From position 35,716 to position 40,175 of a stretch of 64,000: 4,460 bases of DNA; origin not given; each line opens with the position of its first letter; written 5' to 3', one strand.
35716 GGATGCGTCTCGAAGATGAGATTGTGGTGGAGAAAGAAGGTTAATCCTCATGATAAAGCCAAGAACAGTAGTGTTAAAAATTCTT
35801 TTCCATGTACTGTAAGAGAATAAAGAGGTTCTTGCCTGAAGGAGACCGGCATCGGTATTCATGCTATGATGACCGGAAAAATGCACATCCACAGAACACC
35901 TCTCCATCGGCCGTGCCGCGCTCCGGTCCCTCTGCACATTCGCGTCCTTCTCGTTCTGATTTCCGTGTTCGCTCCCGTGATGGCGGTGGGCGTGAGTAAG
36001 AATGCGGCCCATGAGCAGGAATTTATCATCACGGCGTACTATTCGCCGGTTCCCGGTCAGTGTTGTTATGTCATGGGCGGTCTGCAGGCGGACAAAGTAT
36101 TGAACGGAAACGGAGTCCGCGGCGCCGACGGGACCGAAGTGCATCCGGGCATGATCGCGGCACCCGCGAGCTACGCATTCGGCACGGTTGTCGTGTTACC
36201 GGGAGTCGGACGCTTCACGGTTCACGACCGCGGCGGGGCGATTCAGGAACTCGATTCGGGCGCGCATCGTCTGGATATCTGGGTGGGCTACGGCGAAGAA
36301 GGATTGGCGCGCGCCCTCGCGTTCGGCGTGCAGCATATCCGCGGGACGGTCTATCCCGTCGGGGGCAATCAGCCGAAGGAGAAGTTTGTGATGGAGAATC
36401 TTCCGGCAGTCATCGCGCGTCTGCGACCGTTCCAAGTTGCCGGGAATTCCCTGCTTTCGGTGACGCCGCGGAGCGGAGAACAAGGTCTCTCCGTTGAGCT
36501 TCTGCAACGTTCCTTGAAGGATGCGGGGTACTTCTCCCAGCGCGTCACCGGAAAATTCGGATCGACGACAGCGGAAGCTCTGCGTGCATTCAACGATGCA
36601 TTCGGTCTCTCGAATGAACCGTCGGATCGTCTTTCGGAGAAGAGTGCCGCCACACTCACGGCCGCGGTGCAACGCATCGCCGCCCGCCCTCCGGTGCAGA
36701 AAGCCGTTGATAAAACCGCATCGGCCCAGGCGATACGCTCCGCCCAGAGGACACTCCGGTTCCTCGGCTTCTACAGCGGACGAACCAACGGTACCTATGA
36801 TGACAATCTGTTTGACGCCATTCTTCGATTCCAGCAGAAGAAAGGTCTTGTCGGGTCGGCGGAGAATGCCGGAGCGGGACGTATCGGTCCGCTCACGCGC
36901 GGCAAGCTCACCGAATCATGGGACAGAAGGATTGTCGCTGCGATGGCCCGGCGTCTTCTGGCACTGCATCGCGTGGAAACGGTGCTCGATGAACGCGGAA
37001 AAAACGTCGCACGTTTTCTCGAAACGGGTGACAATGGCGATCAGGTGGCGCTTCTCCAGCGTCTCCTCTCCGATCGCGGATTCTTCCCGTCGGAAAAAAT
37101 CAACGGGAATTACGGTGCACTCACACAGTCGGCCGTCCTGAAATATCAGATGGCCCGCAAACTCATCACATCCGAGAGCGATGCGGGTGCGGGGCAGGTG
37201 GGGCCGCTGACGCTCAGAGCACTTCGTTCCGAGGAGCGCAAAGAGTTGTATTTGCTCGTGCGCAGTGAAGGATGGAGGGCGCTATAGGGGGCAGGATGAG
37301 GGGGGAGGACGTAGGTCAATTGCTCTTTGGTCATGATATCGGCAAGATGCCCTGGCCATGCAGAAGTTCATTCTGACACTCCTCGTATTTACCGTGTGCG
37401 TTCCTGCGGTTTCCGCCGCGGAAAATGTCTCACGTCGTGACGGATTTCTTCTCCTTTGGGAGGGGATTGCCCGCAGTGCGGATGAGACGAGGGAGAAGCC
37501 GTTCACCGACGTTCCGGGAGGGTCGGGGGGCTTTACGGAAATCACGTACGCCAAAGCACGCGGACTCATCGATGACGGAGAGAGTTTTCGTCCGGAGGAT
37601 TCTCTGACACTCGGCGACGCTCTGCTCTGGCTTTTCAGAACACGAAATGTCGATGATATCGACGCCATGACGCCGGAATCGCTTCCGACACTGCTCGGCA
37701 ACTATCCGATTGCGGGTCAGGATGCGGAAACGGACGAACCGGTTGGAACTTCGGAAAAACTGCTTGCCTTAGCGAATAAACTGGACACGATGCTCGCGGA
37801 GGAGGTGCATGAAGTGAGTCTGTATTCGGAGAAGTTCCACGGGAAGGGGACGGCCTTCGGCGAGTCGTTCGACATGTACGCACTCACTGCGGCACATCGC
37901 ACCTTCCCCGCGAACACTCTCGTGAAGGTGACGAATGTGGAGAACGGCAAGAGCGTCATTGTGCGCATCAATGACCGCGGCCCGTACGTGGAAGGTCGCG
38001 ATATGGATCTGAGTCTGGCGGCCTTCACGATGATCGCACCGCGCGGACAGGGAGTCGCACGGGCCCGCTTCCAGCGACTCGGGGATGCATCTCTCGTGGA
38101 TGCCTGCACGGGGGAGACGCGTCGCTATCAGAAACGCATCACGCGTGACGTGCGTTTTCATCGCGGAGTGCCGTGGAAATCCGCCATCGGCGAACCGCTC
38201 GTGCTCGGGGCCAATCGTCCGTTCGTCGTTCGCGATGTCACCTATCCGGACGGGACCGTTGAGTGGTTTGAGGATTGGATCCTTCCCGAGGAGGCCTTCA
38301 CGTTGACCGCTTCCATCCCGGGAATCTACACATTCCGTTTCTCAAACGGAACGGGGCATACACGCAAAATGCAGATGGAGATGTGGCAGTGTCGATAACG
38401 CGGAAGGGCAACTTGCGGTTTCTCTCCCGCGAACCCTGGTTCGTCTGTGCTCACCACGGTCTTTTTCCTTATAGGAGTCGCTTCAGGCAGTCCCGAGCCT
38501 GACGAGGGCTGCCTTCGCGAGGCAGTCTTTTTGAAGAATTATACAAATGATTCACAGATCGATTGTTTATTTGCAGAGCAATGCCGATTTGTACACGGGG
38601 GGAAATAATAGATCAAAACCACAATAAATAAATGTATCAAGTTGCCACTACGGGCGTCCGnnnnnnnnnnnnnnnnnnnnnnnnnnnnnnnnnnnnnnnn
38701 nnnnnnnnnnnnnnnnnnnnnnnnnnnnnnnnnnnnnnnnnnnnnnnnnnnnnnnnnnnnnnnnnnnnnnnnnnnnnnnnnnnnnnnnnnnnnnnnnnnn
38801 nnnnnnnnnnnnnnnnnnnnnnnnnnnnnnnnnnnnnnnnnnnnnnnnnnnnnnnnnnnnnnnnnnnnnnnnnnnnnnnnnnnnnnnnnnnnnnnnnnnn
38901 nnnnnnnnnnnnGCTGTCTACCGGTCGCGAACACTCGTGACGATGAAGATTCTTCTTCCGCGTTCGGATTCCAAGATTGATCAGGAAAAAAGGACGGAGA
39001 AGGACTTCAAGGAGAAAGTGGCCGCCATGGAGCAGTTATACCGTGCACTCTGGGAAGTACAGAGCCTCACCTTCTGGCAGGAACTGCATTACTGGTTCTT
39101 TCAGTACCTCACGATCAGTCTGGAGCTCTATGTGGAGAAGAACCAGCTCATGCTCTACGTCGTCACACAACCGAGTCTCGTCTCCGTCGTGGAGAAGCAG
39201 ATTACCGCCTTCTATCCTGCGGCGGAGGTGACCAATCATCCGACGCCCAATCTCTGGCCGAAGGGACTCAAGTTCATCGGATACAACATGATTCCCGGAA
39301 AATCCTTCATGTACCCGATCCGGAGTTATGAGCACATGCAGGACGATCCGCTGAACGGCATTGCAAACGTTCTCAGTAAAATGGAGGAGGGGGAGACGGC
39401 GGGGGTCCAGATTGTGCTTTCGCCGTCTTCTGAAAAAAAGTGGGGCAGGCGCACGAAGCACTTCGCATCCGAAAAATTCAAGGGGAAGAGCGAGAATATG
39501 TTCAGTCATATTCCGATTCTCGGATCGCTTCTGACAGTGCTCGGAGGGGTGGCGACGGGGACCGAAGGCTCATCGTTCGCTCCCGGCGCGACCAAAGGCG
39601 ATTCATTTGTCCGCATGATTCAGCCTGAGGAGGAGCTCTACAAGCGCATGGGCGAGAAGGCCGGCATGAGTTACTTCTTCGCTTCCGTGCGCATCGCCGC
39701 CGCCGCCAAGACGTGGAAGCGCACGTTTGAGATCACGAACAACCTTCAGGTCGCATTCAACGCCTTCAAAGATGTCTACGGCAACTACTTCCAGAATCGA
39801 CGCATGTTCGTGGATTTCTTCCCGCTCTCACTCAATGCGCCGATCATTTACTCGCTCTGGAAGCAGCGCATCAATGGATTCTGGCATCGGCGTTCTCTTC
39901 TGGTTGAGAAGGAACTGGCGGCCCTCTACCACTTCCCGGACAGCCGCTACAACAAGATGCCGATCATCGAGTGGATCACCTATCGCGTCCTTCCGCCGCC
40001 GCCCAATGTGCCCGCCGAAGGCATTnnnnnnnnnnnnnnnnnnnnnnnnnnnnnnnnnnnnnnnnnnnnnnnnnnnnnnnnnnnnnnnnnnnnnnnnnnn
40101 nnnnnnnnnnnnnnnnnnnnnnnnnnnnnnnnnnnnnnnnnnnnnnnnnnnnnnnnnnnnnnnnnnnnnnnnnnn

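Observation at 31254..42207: Candidate minimal, non-canonical T4SS-like surface system lacking VirB4/VirB6/VirB8 and relaxase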

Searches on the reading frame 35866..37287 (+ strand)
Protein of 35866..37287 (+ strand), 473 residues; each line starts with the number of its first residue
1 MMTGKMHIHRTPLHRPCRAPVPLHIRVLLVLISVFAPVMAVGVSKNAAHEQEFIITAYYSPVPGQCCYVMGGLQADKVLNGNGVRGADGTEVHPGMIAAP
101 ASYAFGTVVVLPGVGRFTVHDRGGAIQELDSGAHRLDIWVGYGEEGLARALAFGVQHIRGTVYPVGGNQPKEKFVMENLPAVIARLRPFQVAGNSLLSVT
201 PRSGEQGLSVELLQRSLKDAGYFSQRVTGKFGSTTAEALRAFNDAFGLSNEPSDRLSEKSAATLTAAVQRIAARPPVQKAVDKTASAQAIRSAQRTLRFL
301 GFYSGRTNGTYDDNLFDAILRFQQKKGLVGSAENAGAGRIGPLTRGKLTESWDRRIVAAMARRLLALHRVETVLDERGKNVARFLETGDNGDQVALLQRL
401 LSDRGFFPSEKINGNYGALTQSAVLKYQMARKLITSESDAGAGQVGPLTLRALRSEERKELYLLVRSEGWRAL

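Call 3: search_protein_families(library=pfam, proteins=[window:35866-37287:+], max_evalue=0.01)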
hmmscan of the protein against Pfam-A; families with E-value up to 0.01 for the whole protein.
window:35866-37287:+ (473 aa): 3 families
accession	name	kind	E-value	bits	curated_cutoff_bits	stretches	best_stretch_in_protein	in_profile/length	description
PF01471.23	PG_binding_1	-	1.8e-28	98.9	23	3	207-248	2-43/57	Putative peptidoglycan binding domain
PF09374.15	PG_binding_3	-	9.5e-06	26.2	24.6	0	210-244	3-33/76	Predicted Peptidoglycan domain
PF08823.16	PG_binding_2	-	0.00012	22.7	21.1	0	290-323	18-51/74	Putative peptidoglycan binding domain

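Call 60: search_protein_families(library=ncbifam, proteins=[window:35866-37284:+], max_evalue=0.01)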
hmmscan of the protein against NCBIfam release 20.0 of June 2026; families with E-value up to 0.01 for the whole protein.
window:35866-37284:+ (473 aa): 6 families
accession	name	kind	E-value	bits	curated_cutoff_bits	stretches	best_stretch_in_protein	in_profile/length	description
TIGR02869.1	spore_SleB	equivalog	3.8e-20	72.6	236.5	3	201-249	7-55/201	spore cortex-lytic enzyme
TIGR03979.1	His_Ser_Rich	equivalog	1.1e-08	35.3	121.65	0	282-330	126-174/190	His-Xaa-Ser repeat protein HxsA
NF052377.1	lmo1851_S41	exception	1.2e-08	34.1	725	1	279-329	382-432/468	lmo1851 family serine protease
NF052335.1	PdgHdaseHSB129560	equivalog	5.6e-08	32.5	500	1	202-329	201-315/330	peptidoglycan hydrolase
NF004786.0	PRK06132.1-3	equivalog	4.2e-05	22.5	329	0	259-328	190-261/418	hypothetical protein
NF052336.1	PdgHdaseHSB100310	equivalog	5.3e-05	22.7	500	0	386-449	186-242/316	peptidoglycan hydrolase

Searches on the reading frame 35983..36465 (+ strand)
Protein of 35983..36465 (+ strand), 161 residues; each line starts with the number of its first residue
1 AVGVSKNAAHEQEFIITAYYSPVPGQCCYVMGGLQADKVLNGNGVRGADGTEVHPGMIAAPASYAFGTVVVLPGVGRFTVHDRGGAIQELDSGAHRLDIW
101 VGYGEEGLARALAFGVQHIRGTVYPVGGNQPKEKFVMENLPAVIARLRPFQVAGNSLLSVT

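Call 105: search_protein_families(library=pfam, proteins=[window:35983-36465:+], max_evalue=1)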
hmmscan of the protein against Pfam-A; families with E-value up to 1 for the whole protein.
window:35983-36465:+ (161 aa): 1 family
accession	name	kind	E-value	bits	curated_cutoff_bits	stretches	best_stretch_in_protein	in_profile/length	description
PF06725.17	3D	-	0.0054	17.4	23.8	1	64-107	10-55/72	3D domain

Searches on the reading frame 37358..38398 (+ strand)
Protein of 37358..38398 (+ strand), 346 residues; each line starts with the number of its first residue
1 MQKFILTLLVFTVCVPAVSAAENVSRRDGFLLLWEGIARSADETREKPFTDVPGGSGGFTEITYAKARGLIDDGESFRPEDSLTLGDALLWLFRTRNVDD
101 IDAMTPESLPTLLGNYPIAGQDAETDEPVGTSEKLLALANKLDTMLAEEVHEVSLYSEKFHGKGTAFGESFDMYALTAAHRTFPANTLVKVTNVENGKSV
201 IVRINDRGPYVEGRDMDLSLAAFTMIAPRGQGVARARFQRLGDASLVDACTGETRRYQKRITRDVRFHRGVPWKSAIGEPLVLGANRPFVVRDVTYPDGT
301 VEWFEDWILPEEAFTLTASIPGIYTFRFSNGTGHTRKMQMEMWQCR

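Call 3: search_protein_families(library=pfam, proteins=[window:37358-38398:+], max_evalue=0.01)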
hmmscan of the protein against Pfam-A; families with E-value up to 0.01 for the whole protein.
window:37358-38398:+ (346 aa): 2 families
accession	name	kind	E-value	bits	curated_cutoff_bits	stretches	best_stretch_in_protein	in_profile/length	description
PF03330.24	DPBB_1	-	1.1e-21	77.3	28.8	1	154-236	7-81/83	Lytic transglycolase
PF00395.25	SLH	-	0.0055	17.1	20.8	0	48-88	1-43/44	S-layer homology domain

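Call 60: search_protein_families(library=ncbifam, proteins=[window:37358-38395:+], max_evalue=0.01)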
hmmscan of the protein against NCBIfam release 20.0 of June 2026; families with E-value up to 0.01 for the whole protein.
window:37358-38395:+ (346 aa): 6 families
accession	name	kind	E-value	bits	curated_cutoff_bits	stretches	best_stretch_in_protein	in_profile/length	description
TIGR00413.1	rlpA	subfamily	1.7e-33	116.4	82.15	1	154-254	4-104/208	septal ring lytic transglycosylase RlpA family protein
NF047735.1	MPL36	exception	4e-27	95.6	430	1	147-237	90-180/305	RlpA family plasminogen-binding lipoprotein MPL36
NF007953.1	PRK10672.1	equivalog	4.1e-23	82.5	201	1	154-223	83-152/362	endolytic peptidoglycan transglycosylase RlpA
NF041659.1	Papain_Inhib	equivalog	0.00017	21.5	150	1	189-233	84-128/130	cysteine/serine endopeptidase inhibitor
NF041144.1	expansin_EXLX1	subfamily_domain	0.00069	19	100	1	189-239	44-93/194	expansin EXLX1 family cellulose-binding protein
NF058669.1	SCO2207_fam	exception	0.0031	17.5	250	1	175-206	164-195/228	SCO2207 family protein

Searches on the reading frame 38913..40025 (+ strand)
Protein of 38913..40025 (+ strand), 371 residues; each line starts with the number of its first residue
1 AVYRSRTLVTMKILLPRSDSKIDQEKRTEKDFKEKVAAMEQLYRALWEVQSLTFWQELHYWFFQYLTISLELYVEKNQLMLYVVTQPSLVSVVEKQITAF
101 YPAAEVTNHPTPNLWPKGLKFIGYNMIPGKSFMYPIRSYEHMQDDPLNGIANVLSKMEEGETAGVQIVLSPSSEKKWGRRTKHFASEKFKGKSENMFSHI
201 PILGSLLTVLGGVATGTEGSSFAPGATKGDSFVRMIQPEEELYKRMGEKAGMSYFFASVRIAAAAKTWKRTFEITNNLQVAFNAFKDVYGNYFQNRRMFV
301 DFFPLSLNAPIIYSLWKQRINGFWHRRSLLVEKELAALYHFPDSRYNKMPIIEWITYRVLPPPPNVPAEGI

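Call 86: predict_structure(alignment_id=A4)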
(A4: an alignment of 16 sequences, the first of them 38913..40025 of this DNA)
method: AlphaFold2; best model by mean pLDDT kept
length: 371 residues; sequences in the alignment: 16
mean_pLDDT: 70.0   pTM: 0.69
mean pLDDT of the five models: 70.0, 69.9, 67.6, 67.3, 59.2
residues with pLDDT >= 90: 18; 70-90: 206; 50-70: 91; < 50: 56
segments of 3 or more residues with pLDDT < 50: 19-22, 199-201, 210-231, 348-360, 369-371
pLDDT, mean of each block of 10 residues (from residue 1): 62 67 53 73 74 58 65 76 82 76 77 85 86 84 75 80 87 73 75 50 49 35 36 63 84 84 91 90 86 73 73 81 62 85 51 37 56 39
secondary structure, 60 per line:
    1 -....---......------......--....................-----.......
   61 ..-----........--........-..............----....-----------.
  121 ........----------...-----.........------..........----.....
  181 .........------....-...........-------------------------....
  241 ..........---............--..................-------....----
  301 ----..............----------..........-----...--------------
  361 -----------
elements in order: H2-5 E9-14 H21-26 H29-48 H54-62 E68-75 E78-85 H87-100 E105-108 E120-128 H147-155 E162-171 H176-189 H196-199 H201-211 H237-250 E254-265 H268-285 E293-296 H305-318 E329-331 H332-338

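Call 90: fold_search(model_id=the predicted structure, library=pdb)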
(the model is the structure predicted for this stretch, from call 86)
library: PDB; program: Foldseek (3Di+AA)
matches with E <= 10: 472; with E <= 0.001: 10
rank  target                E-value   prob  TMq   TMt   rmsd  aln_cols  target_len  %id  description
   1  7o42_E                3.0e-06  1.00  0.37  0.18   9.2       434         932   12  TrwK/VirB4unbound trimer of dimers complex (with Hcp1) from the R388 type IV secretion system determined by cryo-EM. (released 2022-06-22)
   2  8rtd_h                6.9e-06  1.00  0.40  0.34  11.0       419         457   11  Stalk-Arches-IMC structure from the fully-assembled R388 type IV secretion system determined by cryo-EM. (released 2024-06-19)
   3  8rtd_V                7.7e-06  1.00  0.39  0.23  11.0       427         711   11  Stalk-Arches-IMC structure from the fully-assembled R388 type IV secretion system determined by cryo-EM. (released 2024-06-19)
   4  8rtb_B                9.7e-06  1.00  0.40  0.24  11.0       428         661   11  Extended inner membrane complex (IMC) protomer structure (TrwM/VirB3-TrwK/VirB4-TrwI/VirB6-TrwG/VirB8-TrwE/VirB10) fro (released 2024-06-19)
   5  7o41_B                1.1e-05  1.00  0.41  0.24  11.0       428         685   10  Hexameric composite model of the Inner Membrane Complex (IMC) with the Arches from the fully-assembled R388 type IV se (released 2022-06-22)
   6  8rtd_P                1.1e-05  1.00  0.39  0.22  11.0       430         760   11  Stalk-Arches-IMC structure from the fully-assembled R388 type IV secretion system determined by cryo-EM. (released 2024-06-19)
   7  7o43_A                1.2e-05  1.00  0.41  0.22   9.2       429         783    9  TrwK/VirB4unbound dimer complex from R388 type IV secretion system determined by cryo-EM. (released 2022-06-22)
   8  7o43_B                1.3e-05  1.00  0.39  0.21   9.1       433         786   10  TrwK/VirB4unbound dimer complex from R388 type IV secretion system determined by cryo-EM. (released 2022-06-22)
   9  7o42_A                2.8e-05  1.00  0.39  0.18   9.0       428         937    9  TrwK/VirB4unbound trimer of dimers complex (with Hcp1) from the R388 type IV secretion system determined by cryo-EM. (released 2022-06-22)
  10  8rtd_g                4.3e-04  1.00  0.42  0.23   8.3       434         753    8  Stalk-Arches-IMC structure from the fully-assembled R388 type IV secretion system determined by cryo-EM. (released 2024-06-19)
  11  8rtb_A                1.1e-03  1.00  0.43  0.24   8.0       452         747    9  Extended inner membrane complex (IMC) protomer structure (TrwM/VirB3-TrwK/VirB4-TrwI/VirB6-TrwG/VirB8-TrwE/VirB10) fro (released 2024-06-19)
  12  8rtd_O                1.1e-03  1.00  0.43  0.22   8.0       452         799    9  Stalk-Arches-IMC structure from the fully-assembled R388 type IV secretion system determined by cryo-EM. (released 2024-06-19)
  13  8rtd_T                1.1e-03  1.00  0.43  0.22   8.0       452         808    9  Stalk-Arches-IMC structure from the fully-assembled R388 type IV secretion system determined by cryo-EM. (released 2024-06-19)
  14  7o41_A                1.2e-03  0.99  0.39  0.22   8.9       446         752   11  Hexameric composite model of the Inner Membrane Complex (IMC) with the Arches from the fully-assembled R388 type IV se (released 2022-06-22)
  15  2ipi_A                2.0e-02  0.85  0.28  0.22  11.4       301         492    9  Crystal Structure of Aclacinomycin Oxidoreductase (released 2007-01-23)
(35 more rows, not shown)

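Call 99: search_protein_families(library=pfam, alignment_id=A4, max_evalue=10)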
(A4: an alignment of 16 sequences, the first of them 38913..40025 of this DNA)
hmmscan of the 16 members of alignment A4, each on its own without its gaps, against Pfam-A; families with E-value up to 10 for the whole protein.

A. member 1, window:38913-40025:+ (371 aa): 0 families

B. families by the number of members that match (of 16 scanned): 1 family
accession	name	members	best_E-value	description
PF17592.7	DUF5489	1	0.086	Family of unknown function (DUF5489)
